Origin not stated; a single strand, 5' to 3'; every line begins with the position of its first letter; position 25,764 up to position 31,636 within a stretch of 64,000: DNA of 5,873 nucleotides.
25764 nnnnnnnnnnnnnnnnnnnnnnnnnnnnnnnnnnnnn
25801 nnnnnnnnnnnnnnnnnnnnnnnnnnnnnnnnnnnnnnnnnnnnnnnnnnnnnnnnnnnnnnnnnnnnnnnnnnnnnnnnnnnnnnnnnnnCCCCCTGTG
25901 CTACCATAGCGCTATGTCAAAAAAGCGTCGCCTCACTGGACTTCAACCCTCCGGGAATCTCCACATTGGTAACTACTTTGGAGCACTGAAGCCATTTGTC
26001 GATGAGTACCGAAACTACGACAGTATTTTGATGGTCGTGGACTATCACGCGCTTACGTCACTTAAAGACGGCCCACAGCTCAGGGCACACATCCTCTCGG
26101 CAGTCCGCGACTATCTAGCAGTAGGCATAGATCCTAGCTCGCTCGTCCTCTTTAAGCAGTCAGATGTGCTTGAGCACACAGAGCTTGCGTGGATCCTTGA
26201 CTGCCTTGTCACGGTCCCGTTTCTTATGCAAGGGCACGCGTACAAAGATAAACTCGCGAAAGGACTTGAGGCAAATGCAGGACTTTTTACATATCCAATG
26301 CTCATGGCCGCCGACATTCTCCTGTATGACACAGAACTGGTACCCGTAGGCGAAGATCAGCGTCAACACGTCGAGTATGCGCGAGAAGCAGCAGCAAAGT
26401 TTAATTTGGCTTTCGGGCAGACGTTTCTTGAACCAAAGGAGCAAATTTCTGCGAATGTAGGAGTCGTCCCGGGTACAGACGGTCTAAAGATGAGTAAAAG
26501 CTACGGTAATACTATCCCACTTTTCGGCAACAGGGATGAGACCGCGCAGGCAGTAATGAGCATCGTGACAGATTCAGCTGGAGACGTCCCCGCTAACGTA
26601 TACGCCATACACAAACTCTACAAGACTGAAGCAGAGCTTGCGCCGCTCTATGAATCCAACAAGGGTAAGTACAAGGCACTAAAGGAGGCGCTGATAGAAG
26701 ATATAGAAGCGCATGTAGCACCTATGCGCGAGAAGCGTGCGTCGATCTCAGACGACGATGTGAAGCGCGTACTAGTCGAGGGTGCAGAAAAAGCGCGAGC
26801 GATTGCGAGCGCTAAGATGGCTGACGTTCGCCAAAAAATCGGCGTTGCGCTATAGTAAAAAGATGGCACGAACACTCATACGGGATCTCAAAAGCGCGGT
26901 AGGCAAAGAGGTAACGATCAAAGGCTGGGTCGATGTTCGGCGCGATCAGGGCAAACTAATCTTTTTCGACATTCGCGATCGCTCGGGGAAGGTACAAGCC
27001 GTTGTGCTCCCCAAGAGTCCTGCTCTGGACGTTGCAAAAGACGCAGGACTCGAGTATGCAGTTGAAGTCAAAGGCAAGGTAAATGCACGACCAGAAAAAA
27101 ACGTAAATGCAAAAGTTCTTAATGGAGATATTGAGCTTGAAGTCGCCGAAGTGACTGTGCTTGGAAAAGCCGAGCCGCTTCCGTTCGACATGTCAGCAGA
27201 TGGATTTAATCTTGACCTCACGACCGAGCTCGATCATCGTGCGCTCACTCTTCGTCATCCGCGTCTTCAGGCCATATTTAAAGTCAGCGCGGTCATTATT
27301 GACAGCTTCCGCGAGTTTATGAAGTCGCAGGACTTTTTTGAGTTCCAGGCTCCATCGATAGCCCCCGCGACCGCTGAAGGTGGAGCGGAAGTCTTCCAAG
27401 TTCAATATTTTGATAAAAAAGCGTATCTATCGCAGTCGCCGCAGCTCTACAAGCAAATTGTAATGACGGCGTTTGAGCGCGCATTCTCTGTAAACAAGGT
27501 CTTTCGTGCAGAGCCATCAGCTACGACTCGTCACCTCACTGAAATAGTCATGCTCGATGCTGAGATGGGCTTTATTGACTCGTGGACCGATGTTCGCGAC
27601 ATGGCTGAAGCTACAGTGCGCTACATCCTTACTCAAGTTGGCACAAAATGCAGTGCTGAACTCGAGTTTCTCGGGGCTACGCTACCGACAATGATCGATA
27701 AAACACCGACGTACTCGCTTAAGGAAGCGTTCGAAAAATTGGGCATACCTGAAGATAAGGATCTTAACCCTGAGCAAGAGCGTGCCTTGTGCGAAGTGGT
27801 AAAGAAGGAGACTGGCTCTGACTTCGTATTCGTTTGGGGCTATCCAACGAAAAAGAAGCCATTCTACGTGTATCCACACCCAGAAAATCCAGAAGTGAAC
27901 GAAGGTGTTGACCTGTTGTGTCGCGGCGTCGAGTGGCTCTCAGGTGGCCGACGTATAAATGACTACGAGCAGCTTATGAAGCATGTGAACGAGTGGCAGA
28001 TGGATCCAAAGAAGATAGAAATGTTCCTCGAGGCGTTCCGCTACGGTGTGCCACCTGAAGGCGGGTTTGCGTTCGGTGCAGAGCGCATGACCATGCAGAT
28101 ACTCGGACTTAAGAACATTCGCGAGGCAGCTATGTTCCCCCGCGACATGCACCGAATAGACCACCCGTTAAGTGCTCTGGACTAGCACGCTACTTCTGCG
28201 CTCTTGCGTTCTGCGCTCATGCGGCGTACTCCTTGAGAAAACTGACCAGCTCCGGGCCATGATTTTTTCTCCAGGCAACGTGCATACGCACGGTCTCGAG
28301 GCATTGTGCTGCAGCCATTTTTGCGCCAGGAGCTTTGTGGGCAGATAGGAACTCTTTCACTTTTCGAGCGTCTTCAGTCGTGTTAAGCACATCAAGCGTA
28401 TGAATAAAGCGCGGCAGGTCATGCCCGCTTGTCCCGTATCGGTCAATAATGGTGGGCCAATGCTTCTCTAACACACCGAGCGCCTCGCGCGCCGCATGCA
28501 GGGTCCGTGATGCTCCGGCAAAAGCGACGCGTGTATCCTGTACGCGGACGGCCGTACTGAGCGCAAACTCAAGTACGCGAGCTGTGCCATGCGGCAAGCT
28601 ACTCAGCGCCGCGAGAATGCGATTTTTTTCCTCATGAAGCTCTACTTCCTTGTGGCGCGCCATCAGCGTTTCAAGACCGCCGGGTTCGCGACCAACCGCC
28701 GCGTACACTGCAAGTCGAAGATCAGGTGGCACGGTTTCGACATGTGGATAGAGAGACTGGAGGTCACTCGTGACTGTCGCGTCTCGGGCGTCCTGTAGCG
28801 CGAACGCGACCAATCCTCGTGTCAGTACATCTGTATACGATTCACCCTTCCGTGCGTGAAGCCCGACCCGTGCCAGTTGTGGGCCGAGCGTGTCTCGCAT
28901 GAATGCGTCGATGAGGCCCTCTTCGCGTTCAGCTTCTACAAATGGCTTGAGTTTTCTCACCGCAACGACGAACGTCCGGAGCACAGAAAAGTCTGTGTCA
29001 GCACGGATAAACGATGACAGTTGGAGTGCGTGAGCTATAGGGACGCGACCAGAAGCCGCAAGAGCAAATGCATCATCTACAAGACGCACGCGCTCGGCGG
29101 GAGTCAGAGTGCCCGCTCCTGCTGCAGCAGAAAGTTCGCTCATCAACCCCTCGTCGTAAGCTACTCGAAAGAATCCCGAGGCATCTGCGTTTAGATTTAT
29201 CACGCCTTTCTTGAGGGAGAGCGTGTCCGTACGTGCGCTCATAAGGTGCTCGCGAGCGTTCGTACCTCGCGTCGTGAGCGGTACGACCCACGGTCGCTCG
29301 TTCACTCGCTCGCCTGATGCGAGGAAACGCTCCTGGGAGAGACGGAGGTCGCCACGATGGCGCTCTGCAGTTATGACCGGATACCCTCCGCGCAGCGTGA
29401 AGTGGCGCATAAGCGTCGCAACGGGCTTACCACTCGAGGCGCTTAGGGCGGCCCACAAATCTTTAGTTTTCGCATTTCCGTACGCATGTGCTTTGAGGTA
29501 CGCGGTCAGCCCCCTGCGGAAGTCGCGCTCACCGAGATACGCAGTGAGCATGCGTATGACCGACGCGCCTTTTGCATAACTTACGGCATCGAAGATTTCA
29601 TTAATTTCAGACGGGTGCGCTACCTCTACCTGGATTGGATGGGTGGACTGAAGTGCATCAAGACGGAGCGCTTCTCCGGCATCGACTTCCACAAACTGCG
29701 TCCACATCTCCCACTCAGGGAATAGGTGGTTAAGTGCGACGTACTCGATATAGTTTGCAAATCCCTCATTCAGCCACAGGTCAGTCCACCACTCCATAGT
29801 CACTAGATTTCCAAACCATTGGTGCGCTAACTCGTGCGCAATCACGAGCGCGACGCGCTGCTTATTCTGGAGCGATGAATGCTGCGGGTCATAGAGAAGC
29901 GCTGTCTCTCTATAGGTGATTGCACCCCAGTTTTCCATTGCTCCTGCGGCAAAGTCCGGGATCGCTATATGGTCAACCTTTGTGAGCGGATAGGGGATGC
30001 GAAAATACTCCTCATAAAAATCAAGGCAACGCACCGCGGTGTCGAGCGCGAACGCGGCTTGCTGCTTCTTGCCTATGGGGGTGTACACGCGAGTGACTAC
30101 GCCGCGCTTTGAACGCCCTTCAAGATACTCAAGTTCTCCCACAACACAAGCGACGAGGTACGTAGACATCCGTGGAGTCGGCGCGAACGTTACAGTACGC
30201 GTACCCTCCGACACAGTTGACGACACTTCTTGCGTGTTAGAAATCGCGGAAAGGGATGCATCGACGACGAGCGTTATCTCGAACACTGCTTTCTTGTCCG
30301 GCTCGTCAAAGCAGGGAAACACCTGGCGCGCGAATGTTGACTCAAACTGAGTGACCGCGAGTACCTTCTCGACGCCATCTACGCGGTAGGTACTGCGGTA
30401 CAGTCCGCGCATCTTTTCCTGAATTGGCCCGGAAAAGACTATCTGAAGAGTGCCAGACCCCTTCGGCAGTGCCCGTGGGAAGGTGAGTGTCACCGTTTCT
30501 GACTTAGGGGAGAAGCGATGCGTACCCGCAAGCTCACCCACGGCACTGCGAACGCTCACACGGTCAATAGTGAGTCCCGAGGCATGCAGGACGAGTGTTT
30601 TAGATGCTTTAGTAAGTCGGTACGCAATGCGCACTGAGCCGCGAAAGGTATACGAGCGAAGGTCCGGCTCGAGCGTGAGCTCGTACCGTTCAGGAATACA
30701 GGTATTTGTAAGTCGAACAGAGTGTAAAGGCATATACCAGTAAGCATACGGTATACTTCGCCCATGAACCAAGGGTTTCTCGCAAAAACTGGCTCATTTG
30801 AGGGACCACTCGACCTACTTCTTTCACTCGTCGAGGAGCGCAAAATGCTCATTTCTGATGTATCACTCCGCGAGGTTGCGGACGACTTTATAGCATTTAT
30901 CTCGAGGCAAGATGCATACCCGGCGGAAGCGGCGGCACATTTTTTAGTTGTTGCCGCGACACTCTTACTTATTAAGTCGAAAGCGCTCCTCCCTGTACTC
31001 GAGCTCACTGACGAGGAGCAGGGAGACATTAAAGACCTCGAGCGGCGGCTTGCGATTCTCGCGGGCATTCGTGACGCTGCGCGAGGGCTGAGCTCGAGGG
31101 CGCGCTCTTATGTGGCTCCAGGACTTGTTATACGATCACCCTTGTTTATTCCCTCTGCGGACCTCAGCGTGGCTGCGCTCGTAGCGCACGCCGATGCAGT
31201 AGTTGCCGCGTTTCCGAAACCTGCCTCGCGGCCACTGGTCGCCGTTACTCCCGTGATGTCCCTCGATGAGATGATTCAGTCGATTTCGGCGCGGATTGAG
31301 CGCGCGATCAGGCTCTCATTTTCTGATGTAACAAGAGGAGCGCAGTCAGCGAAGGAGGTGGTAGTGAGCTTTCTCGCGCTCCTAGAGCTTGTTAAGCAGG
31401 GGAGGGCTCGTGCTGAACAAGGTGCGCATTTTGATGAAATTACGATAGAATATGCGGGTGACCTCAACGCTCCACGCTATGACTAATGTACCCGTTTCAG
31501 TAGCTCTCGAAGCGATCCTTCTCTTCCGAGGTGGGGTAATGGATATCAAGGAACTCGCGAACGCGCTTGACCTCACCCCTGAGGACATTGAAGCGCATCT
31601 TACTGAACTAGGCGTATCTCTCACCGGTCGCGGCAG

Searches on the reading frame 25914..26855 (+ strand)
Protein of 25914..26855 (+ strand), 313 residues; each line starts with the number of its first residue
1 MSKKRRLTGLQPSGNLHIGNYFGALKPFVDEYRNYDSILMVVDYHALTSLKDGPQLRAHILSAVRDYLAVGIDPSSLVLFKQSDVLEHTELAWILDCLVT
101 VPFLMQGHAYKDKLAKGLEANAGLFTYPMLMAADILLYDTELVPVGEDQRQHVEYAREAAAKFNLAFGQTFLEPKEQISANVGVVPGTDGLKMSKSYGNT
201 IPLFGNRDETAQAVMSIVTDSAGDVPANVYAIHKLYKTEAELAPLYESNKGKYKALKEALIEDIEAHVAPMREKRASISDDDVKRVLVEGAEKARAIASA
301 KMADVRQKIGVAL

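Call 60: search_protein_families(library=ncbifam, proteins=[window:25914-26855:+], max_evalue=0.00001)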
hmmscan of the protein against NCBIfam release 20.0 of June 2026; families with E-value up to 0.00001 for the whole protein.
window:25914-26855:+ (313 aa): 7 families
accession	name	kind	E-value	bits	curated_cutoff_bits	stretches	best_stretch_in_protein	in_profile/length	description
NF009207.0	PRK12556.1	equivalog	1.1e-82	277.6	479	1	1-311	1-331/332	tryptophan--tRNA ligase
NF008923.0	PRK12284.1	equivalog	9.2e-74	248.8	597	1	3-311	2-331/431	tryptophan--tRNA ligase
TIGR00233.1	trpS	equivalog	1.4e-72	244.8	176.75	1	3-310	2-327/328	tryptophan--tRNA ligase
NF008922.0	PRK12283.1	equivalog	1.2e-60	205.5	572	2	1-169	1-173/400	tryptophan--tRNA ligase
NF008925.0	PRK12285.1-2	equivalog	1.9e-11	43.6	451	1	7-217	66-276/365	tryptophan--tRNA ligase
NF006330.0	PRK08560.1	equivalog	8.8e-10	38.1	220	1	3-209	32-240/342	tyrosine--tRNA ligase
NF008927.0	PRK12285.1-4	equivalog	2.1e-07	30.3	478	1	7-218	77-286/385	tryptophan--tRNA ligase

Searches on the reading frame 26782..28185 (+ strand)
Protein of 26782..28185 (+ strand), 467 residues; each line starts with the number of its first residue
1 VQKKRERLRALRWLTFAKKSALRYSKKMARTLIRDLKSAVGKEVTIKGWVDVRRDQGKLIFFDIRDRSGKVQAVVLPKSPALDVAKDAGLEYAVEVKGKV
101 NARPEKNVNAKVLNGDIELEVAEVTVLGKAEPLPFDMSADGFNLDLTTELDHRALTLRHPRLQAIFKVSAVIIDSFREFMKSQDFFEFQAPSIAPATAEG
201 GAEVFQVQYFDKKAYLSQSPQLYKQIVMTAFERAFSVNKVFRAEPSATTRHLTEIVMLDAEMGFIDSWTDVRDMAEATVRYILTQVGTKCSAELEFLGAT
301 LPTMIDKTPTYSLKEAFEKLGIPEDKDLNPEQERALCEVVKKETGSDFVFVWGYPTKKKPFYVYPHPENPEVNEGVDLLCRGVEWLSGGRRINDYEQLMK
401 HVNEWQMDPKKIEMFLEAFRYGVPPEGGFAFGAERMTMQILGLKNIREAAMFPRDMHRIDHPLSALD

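Call 12: search_protein_families(library=ncbifam, proteins=[window:26782-28185:+])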
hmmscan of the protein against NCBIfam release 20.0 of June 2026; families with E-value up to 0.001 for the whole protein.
window:26782-28185:+ (467 aa): 17 families
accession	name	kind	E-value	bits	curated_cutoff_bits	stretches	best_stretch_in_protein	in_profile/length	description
NF003483.0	PRK05159.1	equivalog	1.4e-135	452.5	353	1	28-459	3-436/438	aspartate--tRNA(Asn) ligase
TIGR00458.1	aspS_nondisc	equivalog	3.5e-103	345.9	368.4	1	38-459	8-426/428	aspartate--tRNA(Asn) ligase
NF003037.0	PRK03932.1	equivalog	1.1e-79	268.6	414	1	33-460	6-450/451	asparagine--tRNA ligase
TIGR00457.1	asnS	equivalog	1.3e-77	261.5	342.6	1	30-460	5-454/455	asparagine--tRNA ligase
NF001750.0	PRK00476.1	equivalog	1.6e-72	244.7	443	2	37-290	14-270/590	aspartate--tRNA ligase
TIGR00459.1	aspS_bact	equivalog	1.2e-64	218.7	373.85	2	31-322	5-283/586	aspartate--tRNA ligase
NF009460.0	PRK12820.1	equivalog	1.6e-45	155.5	1379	2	37-279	31-288/723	bifunctional aspartyl-tRNA synthetase/aspartyl/glutamyl-tRNA amidotransferase subunit C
NF005052.0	PRK06462.1-1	equivalog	4.2e-40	137.9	368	1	157-454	40-345/353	asparagine synthetase A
NF001756.1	PRK00484.1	subfamily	8.9e-35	120.3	468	1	4-454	10-484/488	lysine--tRNA ligase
TIGR00499.1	lysS_bact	equivalog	8.6e-30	103.8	427.6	1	37-454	49-491/496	lysine--tRNA ligase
NF002821.0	PRK02983.1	equivalog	1.5e-25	89.4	742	2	4-278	622-891/1102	bifunctional lysylphosphatidylglycerol synthetase/lysine--tRNA ligase LysX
NF005054.0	PRK06462.1-4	equivalog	4.2e-24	85.2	309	1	150-454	9-310/318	asparagine synthetase A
NF009101.0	PRK12445.1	subfamily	1.4e-20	73.3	1026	1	39-286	63-305/505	lysine--tRNA ligase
TIGR00462.1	genX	equivalog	5.2e-15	55.7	286.9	1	170-451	5-303/304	EF-P lysine aminoacylase EpmA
NF006828.0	PRK09350.1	equivalog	8e-13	48.3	264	1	166-455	16-323/325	elongation factor P--(R)-beta-lysine ligase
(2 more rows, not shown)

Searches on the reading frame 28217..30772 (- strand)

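Call 12: search_protein_families(library=ncbifam, proteins=[window:28217-30772:-])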
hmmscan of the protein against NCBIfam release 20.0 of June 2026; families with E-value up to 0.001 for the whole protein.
window:28217-30772:- (851 aa): 3 families
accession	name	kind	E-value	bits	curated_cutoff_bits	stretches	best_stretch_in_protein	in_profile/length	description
TIGR02412.1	pepN_strep_liv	equivalog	7.5e-98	328.9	591.2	1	86-499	70-476/832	aminopeptidase N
TIGR02414.1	pepN_proteo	equivalog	5.7e-46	157.1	718.2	1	54-502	36-482/868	aminopeptidase N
TIGR02411.1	leuko_A4_hydro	equivalog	6.3e-34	117.7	761.7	1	26-442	12-416/600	leukotriene-A(4) hydrolase/aminopeptidase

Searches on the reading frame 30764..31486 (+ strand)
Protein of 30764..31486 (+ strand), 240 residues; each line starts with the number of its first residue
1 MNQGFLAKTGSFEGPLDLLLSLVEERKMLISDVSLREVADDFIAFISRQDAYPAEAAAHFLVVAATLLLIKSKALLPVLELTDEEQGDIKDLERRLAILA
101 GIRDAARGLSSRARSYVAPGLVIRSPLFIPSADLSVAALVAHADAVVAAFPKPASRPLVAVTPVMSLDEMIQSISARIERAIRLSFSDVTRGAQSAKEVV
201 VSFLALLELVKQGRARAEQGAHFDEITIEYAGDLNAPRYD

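Call 29: find_encoding_contigs(protein=window:30764-31486:+, flank=10000, max_places=2)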
Protein window:30764-31486:+ (240 aa): 3 contigs read that carry it; 2 places shown.
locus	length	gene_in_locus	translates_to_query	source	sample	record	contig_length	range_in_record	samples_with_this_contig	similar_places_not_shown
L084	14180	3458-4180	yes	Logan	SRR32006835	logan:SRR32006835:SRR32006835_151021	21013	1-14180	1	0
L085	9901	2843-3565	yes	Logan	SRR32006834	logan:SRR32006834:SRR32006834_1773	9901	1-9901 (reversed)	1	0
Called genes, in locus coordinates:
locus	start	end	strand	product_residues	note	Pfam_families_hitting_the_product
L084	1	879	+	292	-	?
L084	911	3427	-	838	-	PF17900:Peptidase_M1_N, PF01433:Peptidase_M1, PF11838:ERAP1_C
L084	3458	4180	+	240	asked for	PF02616:SMC_ScpA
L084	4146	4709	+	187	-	PF04079:SMC_ScpB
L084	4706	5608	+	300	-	PF00768:Peptidase_S11, PF13354:Beta-lactamase2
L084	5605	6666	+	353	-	PF00953:Glycos_transf_4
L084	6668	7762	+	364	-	PF01098:FTSW_RODA_SPOVE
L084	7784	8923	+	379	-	PF03033:Glyco_transf_28, PF04101:Glyco_tran_28_C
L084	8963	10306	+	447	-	PF00749:tRNA-synt_1c, PF19269:Anticodon_2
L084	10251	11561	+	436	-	PF08614:ATG16 (faint), PF01551:Peptidase_M23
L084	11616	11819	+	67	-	PF04070:DUF378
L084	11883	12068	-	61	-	-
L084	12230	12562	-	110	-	-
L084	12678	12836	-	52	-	-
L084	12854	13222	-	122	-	-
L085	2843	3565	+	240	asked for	PF02616:SMC_ScpA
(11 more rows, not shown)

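Call 60: search_protein_families(library=ncbifam, proteins=[window:30764-31486:+], max_evalue=0.00001)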
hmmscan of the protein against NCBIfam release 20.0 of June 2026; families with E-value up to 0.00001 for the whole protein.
window:30764-31486:+ (240 aa): 5 families
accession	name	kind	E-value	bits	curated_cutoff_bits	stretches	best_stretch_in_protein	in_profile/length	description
NF000994.0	PRK00104.1-3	equivalog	5e-31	108.2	234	2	8-100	7-102/246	segregation/condensation protein A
NF000995.0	PRK00104.1-4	equivalog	9.3e-26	90.7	315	2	7-86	7-88/251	segregation/condensation protein A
NF000993.0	PRK00104.1-2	equivalog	3e-25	89.3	268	2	9-92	5-89/237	segregation/condensation protein A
NF000992.0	PRK00104.1-1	equivalog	1.8e-17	63.7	417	1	8-88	6-86/247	segregation/condensation protein A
NF001751.0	PRK00478.1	equivalog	6.8e-08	31.8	436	1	9-94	165-251/505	segregation/condensation protein A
